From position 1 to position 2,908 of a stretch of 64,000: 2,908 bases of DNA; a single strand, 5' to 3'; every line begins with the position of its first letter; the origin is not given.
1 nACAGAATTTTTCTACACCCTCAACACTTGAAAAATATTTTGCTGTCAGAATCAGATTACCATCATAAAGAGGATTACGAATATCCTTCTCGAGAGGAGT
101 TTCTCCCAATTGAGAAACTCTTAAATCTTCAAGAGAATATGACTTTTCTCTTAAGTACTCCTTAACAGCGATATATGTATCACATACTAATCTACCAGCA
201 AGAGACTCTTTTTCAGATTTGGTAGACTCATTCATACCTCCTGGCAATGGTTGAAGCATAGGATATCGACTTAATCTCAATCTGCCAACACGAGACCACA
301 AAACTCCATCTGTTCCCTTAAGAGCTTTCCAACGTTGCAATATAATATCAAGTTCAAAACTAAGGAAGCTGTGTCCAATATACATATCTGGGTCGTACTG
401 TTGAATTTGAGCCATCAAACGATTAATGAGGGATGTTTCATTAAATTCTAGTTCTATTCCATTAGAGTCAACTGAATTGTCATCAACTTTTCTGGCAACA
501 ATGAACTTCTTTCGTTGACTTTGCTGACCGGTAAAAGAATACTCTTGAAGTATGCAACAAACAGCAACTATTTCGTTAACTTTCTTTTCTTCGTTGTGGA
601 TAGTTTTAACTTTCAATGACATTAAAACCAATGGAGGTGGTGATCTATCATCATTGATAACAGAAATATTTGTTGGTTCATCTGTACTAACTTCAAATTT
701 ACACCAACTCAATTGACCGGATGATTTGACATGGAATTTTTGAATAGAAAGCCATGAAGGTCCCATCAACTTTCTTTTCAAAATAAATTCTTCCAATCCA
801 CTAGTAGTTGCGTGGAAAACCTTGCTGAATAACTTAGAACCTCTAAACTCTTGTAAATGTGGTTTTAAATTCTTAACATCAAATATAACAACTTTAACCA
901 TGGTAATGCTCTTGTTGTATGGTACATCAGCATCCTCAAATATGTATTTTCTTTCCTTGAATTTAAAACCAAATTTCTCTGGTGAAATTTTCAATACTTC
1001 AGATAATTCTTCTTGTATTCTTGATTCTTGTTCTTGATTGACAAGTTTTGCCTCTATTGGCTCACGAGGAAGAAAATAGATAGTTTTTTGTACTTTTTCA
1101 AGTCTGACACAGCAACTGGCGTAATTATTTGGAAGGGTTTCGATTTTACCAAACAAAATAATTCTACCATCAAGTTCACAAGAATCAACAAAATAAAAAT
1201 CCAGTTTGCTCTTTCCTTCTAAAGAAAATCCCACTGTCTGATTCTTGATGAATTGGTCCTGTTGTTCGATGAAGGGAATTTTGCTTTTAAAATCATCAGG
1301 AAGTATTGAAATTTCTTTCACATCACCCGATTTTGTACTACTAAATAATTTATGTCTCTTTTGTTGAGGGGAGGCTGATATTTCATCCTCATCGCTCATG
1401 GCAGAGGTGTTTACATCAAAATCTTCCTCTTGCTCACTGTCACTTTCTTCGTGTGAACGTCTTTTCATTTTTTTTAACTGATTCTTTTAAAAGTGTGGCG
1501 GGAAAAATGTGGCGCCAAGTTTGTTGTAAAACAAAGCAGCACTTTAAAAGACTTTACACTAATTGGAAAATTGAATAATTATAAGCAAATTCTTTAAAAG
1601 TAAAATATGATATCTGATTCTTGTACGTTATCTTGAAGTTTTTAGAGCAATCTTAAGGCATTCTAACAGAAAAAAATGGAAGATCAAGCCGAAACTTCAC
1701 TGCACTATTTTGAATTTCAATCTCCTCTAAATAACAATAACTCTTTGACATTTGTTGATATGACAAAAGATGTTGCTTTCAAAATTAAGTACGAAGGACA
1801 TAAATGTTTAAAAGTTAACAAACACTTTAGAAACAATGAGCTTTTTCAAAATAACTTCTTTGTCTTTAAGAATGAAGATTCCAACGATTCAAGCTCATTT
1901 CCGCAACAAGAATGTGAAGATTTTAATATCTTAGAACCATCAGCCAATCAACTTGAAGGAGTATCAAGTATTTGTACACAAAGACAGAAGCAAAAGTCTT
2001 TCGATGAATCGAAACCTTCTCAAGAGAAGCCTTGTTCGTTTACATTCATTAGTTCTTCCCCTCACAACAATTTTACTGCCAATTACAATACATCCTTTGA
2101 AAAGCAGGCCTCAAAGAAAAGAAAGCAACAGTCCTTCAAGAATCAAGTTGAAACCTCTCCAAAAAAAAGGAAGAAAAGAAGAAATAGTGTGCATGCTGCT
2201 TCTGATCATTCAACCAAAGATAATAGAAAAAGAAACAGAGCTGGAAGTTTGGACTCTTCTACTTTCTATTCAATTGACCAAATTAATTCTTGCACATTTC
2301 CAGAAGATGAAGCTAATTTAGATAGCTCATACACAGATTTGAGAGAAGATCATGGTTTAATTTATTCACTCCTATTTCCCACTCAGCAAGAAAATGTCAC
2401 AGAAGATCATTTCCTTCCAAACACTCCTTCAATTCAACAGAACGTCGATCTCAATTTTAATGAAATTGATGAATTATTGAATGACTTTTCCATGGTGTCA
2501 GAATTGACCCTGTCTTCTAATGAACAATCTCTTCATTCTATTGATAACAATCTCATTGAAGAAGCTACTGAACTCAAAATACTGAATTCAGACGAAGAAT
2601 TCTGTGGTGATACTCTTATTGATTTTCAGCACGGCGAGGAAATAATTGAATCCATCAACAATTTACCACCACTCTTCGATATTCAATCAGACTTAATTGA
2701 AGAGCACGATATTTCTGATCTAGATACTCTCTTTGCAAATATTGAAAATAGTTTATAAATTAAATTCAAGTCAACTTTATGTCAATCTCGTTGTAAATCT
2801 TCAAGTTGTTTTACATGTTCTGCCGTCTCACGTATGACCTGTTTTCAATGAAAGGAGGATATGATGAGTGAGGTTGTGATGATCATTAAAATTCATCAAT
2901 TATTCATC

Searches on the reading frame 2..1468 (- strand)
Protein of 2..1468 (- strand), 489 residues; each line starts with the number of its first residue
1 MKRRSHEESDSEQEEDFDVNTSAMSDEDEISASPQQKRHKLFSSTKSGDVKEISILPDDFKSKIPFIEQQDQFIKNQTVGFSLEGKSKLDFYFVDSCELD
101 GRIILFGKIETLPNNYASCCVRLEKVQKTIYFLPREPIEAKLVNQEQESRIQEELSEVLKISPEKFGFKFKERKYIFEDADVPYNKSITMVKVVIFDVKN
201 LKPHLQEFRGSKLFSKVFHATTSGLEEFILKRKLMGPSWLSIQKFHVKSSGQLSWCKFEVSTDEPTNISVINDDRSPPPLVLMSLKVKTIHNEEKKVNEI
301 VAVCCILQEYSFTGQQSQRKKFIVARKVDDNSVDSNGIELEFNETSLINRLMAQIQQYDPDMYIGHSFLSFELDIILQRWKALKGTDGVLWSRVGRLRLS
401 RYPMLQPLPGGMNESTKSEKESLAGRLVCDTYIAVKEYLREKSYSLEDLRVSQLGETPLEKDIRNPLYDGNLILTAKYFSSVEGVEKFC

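Call 6: search_protein_families(library=pfam, proteins=[window:2-1468:-])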
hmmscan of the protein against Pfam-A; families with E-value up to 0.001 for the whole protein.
window:2-1468:- (489 aa): 1 family
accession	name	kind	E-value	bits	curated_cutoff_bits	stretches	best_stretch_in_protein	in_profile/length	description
PF03104.25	DNA_pol_B_exo1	-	1.2e-34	120.2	23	1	216-447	2-240/242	DNA polymerase family B, exonuclease domain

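Call 12: find_homologous_proteins(query=window:2-1468:-)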
Query window:2-1468:- (489 aa): 3 proteins with E <= 0.001 among 5593 candidates.
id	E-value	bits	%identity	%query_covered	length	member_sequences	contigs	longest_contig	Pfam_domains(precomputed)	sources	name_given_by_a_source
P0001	2.2e-44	170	33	75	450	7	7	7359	PF03104.26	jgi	jgi:DNA polymerase alpha subunit A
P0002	2.2e-32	130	29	71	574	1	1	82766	PF03104.26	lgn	-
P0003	1.6e-22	98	33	46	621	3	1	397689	PF12254.14,PF03104.26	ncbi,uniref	ncbi:unnamed protein product [Ilex paraguariensis]|uniref:DNA polymerase alpha catalytic subunit n=1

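Call 33: search_solved_structures(query=window:2-1468:-, max_evalue=0.001)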
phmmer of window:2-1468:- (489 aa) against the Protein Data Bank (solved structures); distinct sequences matched with E-value up to 0.001: 18.
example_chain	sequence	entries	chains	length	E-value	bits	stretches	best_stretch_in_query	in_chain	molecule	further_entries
8g99_A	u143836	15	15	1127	6.7e-51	176.5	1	85-450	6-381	DNA polymerase alpha catalytic subunit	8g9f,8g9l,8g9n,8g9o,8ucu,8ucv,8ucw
7opl_A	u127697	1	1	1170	2.2e-48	168.2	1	84-454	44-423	DNA polymerase alpha catalytic subunit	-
9mj5_S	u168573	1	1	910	2.8e-48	167.9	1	94-454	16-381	DNA polymerase alpha catalytic subunit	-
5iud_A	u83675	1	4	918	3.3e-48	167.6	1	94-454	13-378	DNA polymerase alpha catalytic subunit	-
7u5c_C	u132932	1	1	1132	3.8e-48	167.5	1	91-454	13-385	DNA polymerase alpha catalytic subunit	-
4q5v_A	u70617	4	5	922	3.9e-48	167.4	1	94-454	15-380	DNA polymerase alpha catalytic subunit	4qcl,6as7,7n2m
8d0b_F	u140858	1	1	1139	4.1e-48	167.3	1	91-454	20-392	DNA polymerase alpha catalytic subunit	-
8d96_C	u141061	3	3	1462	5.8e-48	166.9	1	91-454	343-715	DNA polymerase alpha catalytic subunit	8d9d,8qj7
5exr_C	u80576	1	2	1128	5.8e-48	166.8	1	94-454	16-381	DNA polymerase alpha catalytic subunit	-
8b9d_B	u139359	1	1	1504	6.2e-48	166.8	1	91-454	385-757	DNA polymerase alpha catalytic subunit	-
8d0k_F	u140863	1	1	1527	6.4e-48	166.7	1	91-454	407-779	DNA polymerase alpha catalytic subunit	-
8vy3_C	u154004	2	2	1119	6.8e-48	166.6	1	94-454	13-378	DNA polymerase alpha catalytic subunit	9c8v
4fyd_A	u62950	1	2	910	2.6e-27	98.8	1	90-304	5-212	DNA polymerase alpha catalytic subunit A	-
4b08_A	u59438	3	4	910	3.6e-27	98.3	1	90-304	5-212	DNA POLYMERASE ALPHA CATALYTIC SUBUNIT A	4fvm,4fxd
8b9a_J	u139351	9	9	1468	1e-26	96.8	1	90-304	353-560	DNA polymerase alpha catalytic subunit A | DNA polymerase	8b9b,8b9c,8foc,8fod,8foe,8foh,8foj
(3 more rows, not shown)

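Call 45: search_protein_representatives(protein=window:2-1468:-)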
Query: 489 residues. Proteins with E-value up to 0.001 (for the whole library): 1120; up to 1e-10: 648; up to 1e-30: 205. The best 150 are listed.
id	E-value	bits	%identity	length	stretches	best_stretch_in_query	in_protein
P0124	1.1e-230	782.5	70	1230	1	1-489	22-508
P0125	6.6e-63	229.4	42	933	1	83-455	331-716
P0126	4.4e-60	220.0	41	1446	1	88-463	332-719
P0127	1.9e-59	218.0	39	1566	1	83-459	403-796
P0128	4.9e-59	216.6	38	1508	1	83-463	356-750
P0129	1.8e-56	208.1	41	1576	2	185-456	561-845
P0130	2.3e-55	204.5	36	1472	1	83-456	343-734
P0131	4.6e-53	196.9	39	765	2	77-308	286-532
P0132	5.5e-53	196.6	40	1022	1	91-456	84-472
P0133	7.3e-53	196.2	37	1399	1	83-457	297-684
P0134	1.9e-52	194.9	39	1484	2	85-308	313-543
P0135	2.3e-52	194.6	36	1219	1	97-487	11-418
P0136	4.7e-52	193.6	36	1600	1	91-461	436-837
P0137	6.8e-52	193.1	36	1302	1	99-481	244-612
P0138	9.8e-52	192.5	34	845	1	11-464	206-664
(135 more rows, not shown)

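Call 46: find_encoding_contigs(protein=P0124, flank=6000, max_places=6)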
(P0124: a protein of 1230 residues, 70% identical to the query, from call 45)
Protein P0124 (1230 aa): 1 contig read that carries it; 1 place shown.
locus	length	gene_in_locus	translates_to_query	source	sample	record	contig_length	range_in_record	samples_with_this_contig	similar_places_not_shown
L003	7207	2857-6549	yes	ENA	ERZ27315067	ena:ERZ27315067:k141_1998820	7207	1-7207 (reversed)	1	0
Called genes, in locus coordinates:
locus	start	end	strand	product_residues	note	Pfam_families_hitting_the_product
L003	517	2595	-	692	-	PF00615:RGS (weak)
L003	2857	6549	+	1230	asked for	PF03104:DNA_pol_B_exo1, PF00136:DNA_pol_B, PF08996:zf-DNA_Pol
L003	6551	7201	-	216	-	PF08265:YL1_C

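Call 50: list_cluster_members(proteins=[P0124])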
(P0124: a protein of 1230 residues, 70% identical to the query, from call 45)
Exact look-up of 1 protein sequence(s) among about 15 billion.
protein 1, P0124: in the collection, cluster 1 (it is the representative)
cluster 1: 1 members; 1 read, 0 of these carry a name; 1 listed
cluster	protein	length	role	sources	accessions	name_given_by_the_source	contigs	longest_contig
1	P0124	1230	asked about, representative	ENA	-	-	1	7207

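Call 61: find_encoding_contigs(protein=P0132, flank=4000, max_places=2)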
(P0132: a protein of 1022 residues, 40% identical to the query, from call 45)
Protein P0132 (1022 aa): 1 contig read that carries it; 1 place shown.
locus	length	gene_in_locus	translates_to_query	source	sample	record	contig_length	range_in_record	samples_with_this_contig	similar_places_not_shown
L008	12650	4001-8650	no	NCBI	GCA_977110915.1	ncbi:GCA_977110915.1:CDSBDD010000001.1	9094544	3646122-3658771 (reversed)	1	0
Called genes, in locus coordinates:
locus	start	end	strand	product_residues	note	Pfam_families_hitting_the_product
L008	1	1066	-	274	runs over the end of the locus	PF01784:DUF34_NIF3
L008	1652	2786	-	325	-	-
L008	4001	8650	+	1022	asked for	PF03104:DNA_pol_B_exo1, PF00136:DNA_pol_B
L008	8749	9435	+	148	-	PF08996:zf-DNA_Pol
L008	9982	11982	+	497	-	-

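Call 68: find_related_loci(query=window:2-1468:-, collection=metagenome_contigs, flank=2000)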
Query window:2-1468:- (489 aa) in metagenome_contigs; peptide patterns used: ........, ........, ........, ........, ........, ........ (x = any residue, [..] = any of these).
202 stretches matched a pattern, but none encodes a relative of the query by tblastn (E <= 1e-3).

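Call 70: find_related_loci(query=A2, collection=metagenome_contigs, flank=2500)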
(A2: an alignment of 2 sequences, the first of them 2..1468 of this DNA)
Query A2 (489 aa) in metagenome_contigs; peptide patterns used: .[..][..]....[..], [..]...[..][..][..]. (x = any residue, [..] = any of these).
600 stretches matched a pattern, but none encodes a relative of the query by tblastn (E <= 1e-3).

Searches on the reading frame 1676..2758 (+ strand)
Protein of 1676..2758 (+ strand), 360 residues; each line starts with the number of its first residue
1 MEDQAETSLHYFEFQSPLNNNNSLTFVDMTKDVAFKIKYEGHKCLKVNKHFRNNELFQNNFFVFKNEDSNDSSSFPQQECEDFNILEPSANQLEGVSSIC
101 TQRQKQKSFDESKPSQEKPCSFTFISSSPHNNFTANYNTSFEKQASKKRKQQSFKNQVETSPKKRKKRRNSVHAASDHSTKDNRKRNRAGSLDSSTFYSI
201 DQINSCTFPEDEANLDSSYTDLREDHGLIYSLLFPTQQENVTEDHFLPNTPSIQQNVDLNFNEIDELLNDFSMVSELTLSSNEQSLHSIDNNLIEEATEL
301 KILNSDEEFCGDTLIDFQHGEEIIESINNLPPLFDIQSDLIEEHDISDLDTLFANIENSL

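Call 6: search_protein_families(library=pfam, proteins=[window:1676-2758:+])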
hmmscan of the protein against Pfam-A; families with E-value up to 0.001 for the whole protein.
window:1676-2758:+ (360 aa): 0 families

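Call 14: search_solved_structures(query=window:1676-2758:+, max_evalue=1)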
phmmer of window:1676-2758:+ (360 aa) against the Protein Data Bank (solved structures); distinct sequences matched with E-value up to 1: 2.
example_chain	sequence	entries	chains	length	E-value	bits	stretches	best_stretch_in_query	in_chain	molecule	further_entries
3ka5_A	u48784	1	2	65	0.096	15.4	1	51-90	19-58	Ribosome-associated protein Y (PSrp-1)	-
5x8p_y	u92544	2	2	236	0.45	13.2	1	36-111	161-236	protein plastid pY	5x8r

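Call 16: search_protein_families(library=pfam, proteins=[window:1676-2758:+], max_evalue=1)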
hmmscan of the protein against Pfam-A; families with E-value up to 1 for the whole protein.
window:1676-2758:+ (360 aa): 0 families
